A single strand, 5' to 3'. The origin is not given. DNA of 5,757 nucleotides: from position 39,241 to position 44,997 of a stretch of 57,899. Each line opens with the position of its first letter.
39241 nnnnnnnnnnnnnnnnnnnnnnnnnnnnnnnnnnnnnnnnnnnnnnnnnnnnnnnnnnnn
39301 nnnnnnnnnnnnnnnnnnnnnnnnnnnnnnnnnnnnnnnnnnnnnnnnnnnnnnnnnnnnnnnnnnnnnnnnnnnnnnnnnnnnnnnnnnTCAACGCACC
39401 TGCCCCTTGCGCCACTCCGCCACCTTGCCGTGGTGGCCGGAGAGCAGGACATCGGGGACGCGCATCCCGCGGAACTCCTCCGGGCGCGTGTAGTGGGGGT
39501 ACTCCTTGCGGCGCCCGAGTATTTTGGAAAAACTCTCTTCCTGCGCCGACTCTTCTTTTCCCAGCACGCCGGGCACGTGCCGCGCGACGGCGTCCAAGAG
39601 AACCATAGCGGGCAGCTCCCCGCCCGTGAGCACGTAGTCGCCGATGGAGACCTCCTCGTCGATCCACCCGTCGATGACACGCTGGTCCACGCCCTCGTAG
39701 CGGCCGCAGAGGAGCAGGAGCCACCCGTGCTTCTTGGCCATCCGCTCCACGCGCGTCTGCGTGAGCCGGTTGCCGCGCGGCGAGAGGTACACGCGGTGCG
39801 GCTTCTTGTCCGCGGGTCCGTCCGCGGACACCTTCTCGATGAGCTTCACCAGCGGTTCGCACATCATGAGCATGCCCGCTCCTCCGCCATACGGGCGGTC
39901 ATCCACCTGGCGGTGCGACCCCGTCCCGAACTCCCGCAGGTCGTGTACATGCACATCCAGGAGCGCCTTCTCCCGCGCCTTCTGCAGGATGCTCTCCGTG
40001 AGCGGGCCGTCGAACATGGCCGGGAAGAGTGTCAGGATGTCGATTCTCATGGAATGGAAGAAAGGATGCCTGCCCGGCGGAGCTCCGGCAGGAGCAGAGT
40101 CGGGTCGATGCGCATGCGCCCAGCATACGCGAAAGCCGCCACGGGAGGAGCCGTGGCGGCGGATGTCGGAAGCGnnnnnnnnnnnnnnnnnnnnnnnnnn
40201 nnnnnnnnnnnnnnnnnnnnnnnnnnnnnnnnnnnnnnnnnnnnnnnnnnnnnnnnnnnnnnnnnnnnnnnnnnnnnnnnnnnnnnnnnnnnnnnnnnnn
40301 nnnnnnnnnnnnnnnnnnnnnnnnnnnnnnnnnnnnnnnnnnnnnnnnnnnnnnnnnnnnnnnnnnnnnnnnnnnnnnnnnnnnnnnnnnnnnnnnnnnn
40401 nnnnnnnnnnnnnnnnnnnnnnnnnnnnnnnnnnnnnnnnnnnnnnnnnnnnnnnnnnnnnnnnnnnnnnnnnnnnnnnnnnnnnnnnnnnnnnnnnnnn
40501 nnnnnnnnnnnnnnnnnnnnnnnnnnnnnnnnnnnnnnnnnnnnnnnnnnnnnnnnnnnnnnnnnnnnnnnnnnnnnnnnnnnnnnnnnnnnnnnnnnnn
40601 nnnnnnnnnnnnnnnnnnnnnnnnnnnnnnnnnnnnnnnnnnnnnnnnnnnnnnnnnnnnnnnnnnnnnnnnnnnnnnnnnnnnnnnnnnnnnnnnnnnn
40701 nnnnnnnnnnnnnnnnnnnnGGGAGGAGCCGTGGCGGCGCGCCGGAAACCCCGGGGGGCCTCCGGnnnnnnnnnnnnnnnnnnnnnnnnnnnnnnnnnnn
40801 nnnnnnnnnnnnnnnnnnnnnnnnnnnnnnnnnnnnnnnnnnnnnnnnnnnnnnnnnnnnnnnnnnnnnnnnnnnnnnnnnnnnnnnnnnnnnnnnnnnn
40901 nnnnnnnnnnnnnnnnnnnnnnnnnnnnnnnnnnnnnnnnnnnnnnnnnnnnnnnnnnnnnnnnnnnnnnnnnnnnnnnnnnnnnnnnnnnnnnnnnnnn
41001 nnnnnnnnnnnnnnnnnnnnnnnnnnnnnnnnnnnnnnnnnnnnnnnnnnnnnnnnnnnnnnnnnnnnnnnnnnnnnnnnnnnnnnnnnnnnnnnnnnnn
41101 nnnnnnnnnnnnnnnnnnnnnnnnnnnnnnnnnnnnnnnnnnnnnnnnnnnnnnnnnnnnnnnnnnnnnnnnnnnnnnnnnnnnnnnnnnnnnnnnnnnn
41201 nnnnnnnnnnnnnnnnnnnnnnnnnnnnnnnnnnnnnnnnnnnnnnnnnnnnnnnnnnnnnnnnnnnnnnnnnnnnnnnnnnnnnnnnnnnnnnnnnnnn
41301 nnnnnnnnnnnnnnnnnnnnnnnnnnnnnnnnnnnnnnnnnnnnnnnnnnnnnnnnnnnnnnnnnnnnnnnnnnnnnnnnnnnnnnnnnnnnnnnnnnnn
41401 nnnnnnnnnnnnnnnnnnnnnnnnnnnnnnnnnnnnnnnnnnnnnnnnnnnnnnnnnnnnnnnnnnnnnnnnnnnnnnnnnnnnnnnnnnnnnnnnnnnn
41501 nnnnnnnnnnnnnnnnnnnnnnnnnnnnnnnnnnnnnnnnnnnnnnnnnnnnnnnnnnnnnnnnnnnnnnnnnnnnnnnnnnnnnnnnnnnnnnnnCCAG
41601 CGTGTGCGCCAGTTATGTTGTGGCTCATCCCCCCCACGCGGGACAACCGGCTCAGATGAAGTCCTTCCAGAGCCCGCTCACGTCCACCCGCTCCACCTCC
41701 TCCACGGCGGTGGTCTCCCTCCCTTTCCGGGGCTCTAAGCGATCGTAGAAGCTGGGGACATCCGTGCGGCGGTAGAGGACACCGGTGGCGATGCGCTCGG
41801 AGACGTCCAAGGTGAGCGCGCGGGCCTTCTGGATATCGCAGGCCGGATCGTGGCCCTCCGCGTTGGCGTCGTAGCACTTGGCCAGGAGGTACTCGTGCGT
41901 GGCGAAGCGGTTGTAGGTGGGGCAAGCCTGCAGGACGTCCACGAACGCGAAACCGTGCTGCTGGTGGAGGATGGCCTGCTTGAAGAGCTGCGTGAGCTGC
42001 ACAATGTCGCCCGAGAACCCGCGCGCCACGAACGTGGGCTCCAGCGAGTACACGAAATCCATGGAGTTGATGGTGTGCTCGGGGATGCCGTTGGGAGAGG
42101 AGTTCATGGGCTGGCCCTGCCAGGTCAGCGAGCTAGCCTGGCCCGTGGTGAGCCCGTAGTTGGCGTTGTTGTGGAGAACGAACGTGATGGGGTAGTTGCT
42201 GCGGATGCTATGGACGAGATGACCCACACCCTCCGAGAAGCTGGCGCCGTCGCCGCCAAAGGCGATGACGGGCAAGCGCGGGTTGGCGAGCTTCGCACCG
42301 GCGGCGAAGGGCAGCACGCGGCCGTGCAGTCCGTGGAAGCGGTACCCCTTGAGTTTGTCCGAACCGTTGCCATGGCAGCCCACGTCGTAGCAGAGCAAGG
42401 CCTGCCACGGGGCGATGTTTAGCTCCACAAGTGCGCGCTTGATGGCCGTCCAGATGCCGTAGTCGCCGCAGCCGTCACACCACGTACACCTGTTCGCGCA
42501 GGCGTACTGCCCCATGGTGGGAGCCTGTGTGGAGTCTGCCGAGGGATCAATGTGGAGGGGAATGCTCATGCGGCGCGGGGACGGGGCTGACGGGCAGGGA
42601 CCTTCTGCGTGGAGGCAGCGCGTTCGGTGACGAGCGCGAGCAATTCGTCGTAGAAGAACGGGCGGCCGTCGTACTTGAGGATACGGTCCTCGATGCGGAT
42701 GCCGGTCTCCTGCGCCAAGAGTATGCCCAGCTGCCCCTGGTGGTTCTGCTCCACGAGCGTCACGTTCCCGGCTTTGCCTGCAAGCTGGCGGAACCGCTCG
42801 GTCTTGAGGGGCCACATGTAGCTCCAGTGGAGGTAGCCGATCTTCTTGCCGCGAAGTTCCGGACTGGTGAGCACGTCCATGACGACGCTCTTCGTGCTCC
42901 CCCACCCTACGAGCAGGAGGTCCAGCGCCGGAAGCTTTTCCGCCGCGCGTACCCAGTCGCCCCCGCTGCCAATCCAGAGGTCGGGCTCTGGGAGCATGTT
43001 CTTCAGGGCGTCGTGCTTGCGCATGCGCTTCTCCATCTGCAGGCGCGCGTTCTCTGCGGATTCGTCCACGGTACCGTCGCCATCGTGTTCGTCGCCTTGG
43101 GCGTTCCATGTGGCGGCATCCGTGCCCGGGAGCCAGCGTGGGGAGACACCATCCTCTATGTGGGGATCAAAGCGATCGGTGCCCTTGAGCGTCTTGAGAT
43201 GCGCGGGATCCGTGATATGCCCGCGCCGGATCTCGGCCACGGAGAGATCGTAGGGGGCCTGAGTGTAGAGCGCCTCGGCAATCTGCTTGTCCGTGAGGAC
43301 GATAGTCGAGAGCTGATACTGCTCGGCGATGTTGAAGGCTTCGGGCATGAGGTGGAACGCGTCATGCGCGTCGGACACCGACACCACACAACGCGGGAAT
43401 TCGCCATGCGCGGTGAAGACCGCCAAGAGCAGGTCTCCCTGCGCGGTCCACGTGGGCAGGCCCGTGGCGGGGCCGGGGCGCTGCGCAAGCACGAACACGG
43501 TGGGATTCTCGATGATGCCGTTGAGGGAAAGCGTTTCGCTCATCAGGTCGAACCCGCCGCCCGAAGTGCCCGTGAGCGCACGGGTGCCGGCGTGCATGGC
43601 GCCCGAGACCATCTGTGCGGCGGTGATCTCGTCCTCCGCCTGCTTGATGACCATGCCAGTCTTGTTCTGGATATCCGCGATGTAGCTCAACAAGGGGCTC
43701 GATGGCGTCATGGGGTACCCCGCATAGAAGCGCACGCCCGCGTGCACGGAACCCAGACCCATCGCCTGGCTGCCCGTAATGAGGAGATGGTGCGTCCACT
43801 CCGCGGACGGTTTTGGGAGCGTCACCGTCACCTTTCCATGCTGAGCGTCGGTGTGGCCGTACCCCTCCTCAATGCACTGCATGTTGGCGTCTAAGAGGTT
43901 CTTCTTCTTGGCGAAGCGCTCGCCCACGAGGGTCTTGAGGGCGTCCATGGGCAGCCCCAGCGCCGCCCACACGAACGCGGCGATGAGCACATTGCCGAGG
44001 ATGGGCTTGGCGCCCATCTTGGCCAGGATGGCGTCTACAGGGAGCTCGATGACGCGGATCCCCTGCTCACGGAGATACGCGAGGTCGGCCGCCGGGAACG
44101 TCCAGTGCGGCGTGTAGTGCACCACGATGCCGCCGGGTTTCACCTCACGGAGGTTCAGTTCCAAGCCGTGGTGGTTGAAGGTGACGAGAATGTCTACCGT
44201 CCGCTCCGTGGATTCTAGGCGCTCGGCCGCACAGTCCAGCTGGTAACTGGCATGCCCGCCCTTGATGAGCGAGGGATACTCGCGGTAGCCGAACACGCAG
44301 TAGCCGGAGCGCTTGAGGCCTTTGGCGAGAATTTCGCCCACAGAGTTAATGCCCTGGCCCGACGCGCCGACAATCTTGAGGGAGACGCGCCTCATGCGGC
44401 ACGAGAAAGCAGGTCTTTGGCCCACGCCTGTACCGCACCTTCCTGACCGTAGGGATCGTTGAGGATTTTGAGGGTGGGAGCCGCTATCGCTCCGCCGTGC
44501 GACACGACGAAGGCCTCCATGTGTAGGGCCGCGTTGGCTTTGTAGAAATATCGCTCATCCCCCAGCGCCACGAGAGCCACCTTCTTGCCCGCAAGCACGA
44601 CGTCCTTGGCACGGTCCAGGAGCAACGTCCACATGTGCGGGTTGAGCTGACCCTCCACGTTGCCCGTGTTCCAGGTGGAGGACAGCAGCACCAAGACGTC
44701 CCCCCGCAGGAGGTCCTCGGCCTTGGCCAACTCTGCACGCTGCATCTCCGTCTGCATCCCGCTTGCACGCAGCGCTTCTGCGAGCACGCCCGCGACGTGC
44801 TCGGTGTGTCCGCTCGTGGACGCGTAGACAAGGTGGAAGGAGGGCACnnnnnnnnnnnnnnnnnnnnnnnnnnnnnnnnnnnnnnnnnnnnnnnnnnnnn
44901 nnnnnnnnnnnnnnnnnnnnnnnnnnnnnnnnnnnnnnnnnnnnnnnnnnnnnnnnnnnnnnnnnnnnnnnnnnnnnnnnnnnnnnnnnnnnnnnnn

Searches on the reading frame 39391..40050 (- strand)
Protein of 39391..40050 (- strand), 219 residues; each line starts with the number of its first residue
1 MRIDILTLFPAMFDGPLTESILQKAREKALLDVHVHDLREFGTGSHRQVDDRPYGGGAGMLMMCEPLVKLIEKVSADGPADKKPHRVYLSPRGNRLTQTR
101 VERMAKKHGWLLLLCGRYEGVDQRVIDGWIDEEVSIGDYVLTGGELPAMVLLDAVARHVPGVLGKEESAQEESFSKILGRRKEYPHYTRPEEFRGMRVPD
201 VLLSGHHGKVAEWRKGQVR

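Call 13: search_protein_families(library=pfam, proteins=[window:39391-40050:-], max_evalue=0.01)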
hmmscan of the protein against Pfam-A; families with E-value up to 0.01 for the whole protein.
window:39391-40050:- (219 aa): 1 family
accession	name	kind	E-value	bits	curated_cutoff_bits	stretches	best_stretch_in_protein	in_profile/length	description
PF01746.26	tRNA_m1G_MT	-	4.3e-56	190.2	27.3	1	23-216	2-184/195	tRNA (Guanine-1)-methyltransferase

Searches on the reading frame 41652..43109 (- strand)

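Call 13: search_protein_families(library=pfam, proteins=[window:41652-43109:-], max_evalue=0.01)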
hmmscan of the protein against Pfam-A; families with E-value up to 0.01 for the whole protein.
window:41652-43109:- (485 aa): 2 families
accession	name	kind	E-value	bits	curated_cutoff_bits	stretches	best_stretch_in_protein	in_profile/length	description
PF02775.26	TPP_enzyme_C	-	8e-22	78.1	21.9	1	242-392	1-151/151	Thiamine pyrophosphate enzyme, C-terminal TPP binding domain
PF12367.13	PFO_beta_C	-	3.6e-11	43.4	24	1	396-460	1-63/66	Pyruvate ferredoxin oxidoreductase beta subunit C terminal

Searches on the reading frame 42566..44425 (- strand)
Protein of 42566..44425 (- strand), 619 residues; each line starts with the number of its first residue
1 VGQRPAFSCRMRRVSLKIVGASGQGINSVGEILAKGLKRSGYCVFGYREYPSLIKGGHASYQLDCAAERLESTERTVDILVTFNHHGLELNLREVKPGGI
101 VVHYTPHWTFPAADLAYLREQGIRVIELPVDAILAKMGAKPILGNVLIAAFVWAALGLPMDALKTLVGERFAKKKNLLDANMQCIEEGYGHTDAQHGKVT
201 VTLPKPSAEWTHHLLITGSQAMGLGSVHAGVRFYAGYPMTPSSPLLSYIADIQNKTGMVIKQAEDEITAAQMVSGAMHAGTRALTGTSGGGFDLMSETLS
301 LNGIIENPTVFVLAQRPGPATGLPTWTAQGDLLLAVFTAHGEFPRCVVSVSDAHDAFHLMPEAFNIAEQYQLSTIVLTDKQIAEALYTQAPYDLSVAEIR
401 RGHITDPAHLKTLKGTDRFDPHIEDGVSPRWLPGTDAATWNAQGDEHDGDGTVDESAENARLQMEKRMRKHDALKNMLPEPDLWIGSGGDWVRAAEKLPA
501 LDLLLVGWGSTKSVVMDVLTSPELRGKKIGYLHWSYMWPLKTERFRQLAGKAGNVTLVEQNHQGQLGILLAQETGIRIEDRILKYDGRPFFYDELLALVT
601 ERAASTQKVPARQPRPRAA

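Call 13: search_protein_families(library=pfam, proteins=[window:42566-44425:-], max_evalue=0.01)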
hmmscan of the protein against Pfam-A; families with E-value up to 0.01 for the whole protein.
window:42566-44425:- (619 aa): 3 families
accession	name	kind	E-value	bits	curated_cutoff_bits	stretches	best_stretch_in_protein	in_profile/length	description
PF01855.24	POR_N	-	7.7e-46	157.1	27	1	226-395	3-171/231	Pyruvate flavodoxin/ferredoxin oxidoreductase, thiamine diP-bdg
PF01558.24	POR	-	6e-32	111.6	27.4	1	23-189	2-172/173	Pyruvate ferredoxin/flavodoxin oxidoreductase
PF17147.9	PFOR_II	-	0.0017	19.1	27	1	502-570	2-71/102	Pyruvate:ferredoxin oxidoreductase core domain II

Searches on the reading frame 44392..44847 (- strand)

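Call 13: search_protein_families(library=pfam, proteins=[window:44392-44847:-], max_evalue=0.01)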
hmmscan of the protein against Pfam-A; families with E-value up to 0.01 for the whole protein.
window:44392-44847:- (151 aa): 2 families
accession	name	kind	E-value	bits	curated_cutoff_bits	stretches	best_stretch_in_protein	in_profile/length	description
PF00258.30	Flavodoxin_1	-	3.8e-16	60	25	1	6-142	1-143/143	Flavodoxin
PF12724.12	Flavodoxin_5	-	0.00021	22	27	1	6-63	2-57/145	Flavodoxin domain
